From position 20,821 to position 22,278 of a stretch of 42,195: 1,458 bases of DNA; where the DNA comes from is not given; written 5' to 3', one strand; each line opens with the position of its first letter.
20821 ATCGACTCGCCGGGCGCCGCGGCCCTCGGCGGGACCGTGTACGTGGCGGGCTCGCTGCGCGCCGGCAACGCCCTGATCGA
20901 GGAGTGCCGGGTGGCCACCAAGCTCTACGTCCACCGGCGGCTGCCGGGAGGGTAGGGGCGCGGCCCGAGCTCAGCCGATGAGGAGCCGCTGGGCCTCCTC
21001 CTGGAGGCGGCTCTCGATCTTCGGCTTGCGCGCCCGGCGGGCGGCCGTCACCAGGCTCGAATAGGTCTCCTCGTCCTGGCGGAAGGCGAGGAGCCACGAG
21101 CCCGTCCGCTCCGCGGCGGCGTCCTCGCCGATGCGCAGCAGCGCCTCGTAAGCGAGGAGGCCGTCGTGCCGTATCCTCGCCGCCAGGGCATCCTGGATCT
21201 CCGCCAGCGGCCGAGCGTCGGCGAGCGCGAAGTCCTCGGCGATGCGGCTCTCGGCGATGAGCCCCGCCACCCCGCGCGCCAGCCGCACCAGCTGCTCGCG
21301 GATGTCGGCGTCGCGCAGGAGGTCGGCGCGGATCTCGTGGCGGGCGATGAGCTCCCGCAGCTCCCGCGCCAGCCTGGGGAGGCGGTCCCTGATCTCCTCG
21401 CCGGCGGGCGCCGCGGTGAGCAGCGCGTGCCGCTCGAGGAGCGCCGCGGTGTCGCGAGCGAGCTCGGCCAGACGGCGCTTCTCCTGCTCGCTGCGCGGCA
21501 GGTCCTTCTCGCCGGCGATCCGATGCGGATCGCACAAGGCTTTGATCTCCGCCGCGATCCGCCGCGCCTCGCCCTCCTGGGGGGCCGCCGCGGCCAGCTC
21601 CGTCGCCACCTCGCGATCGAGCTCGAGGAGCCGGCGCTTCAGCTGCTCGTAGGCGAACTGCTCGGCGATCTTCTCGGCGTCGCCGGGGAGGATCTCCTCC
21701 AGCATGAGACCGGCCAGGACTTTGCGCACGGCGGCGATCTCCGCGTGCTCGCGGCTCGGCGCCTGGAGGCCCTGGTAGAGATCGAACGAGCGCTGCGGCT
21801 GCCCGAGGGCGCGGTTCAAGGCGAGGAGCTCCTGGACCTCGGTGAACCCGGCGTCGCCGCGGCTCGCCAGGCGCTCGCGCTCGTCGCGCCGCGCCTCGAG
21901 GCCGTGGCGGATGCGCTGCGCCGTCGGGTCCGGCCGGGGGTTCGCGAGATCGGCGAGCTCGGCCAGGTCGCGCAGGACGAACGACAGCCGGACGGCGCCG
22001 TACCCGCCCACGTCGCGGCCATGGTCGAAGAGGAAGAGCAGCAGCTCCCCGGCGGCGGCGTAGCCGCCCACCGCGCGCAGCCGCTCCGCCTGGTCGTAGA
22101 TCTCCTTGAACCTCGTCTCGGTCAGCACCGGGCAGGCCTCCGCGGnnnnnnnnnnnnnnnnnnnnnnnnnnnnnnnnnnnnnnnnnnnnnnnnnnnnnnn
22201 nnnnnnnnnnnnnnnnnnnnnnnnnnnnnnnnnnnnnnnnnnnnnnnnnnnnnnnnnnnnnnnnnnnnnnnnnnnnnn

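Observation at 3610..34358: eCIS-type (Afp/PVC-like) tail and baseplate genes interleaved with a T6SS-type TssJ/TssL/TssM membrane complex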

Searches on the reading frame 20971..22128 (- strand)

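Call 6: search_protein_families(library=pfam, proteins=[window:20971-22128:-], max_evalue=0.01)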
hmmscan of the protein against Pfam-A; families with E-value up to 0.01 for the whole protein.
window:20971-22128:- (385 aa): 0 families

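Call 11: search_protein_families(library=ncbifam, proteins=[window:20971-22128:-], max_evalue=0.01)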
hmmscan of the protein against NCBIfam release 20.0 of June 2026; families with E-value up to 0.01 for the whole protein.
window:20971-22128:- (385 aa): 0 families

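Call 27: search_protein_families(library=pfam, proteins=[window:20971-22128:-], max_evalue=5)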
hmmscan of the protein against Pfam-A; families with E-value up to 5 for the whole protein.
window:20971-22128:- (385 aa): 1 family
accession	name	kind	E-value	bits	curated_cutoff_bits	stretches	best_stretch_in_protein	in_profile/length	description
PF21896.2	Talin_IBS2B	-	0.024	15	27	1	187-259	33-106/118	Talin IBS2B domain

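Call 94: search_protein_families(library=phrogs, proteins=[window:20971-22128:-], max_evalue=0.01)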
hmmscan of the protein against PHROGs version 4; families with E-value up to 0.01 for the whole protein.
window:20971-22128:- (385 aa): 0 families
